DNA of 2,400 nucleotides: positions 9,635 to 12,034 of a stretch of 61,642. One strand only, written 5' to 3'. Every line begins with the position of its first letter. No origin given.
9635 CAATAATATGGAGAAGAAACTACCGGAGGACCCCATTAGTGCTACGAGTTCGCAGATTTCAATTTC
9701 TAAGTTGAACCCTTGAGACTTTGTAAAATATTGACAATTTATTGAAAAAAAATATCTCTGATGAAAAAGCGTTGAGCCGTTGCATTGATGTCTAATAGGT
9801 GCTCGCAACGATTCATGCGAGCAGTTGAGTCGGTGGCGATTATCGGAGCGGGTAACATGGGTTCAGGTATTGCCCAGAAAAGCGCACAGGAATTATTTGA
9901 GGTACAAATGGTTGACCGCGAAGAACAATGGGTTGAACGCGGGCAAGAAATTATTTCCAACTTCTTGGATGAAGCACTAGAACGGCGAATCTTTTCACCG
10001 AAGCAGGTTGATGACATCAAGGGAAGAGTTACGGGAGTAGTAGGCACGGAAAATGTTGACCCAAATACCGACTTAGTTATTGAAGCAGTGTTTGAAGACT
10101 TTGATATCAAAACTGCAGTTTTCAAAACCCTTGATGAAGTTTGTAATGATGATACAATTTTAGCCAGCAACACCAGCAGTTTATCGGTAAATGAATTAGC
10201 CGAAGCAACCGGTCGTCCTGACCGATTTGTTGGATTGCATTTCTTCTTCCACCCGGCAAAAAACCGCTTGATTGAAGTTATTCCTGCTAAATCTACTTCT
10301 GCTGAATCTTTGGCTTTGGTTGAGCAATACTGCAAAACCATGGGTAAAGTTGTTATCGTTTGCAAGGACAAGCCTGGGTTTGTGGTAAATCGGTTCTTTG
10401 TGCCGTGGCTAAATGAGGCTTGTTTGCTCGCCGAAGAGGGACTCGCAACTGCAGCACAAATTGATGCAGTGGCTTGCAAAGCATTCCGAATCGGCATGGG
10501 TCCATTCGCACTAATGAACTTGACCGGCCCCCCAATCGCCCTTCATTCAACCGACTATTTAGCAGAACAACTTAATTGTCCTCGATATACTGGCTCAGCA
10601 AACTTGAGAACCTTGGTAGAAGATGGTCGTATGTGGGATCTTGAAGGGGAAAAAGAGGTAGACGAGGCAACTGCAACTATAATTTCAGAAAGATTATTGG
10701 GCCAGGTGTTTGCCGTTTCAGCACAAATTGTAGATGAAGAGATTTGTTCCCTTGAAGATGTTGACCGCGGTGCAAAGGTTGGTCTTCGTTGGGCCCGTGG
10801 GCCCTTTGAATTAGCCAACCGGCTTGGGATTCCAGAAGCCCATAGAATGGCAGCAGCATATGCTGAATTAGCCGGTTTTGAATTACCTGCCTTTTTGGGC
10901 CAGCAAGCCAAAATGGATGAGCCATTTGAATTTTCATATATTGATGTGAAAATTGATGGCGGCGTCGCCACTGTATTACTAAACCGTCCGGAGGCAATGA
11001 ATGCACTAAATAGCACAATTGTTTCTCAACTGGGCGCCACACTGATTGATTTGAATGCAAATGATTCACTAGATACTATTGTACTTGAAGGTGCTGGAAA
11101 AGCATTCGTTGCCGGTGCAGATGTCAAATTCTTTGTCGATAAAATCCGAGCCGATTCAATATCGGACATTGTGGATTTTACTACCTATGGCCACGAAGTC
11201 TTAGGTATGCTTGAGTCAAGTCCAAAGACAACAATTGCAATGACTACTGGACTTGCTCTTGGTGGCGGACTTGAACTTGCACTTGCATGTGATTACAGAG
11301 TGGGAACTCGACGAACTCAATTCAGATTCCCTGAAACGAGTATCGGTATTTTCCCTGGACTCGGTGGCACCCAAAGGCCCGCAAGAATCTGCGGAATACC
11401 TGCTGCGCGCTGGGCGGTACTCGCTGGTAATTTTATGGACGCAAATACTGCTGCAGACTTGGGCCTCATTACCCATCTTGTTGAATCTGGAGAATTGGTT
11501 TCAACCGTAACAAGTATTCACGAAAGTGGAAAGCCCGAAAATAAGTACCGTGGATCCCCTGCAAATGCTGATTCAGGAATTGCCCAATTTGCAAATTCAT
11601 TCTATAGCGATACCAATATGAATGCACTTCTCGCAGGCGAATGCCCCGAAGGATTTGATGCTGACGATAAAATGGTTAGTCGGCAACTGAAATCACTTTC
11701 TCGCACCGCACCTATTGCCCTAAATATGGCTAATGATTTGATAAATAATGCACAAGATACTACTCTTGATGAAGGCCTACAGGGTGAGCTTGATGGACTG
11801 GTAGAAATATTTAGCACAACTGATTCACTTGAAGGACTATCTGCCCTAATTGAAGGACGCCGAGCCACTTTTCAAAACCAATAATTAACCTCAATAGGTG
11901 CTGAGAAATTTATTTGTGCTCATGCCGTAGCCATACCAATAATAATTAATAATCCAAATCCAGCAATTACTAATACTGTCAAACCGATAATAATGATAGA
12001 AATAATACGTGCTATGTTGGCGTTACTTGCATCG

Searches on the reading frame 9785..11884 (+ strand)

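Call 81: search_protein_families(library=pfam, proteins=[window:9785-11884:+], max_evalue=0.001)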
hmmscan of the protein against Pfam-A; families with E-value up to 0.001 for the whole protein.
window:9785-11884:+ (699 aa): 5 families
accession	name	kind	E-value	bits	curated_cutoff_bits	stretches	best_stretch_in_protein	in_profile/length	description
PF02737.24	3HCDH_N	-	1.9e-53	181.5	22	1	16-195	1-179/180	3-hydroxyacyl-CoA dehydrogenase, NAD binding domain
PF16113.10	ECH_2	-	1.5e-43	150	27.2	1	395-689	2-309/335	Enoyl-CoA hydratase/isomerase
PF00378.25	ECH_1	-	1.1e-39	136.7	27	1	391-577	3-185/251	Enoyl-CoA hydratase/isomerase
PF00725.27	3HCDH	-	1.1e-26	93.7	22.1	2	198-287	1-90/97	3-hydroxyacyl-CoA dehydrogenase, C-terminal domain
PF03446.21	NAD_binding_2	-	0.00062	20.3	21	0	17-52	2-37/161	NAD binding domain of 6-phosphogluconate dehydrogenase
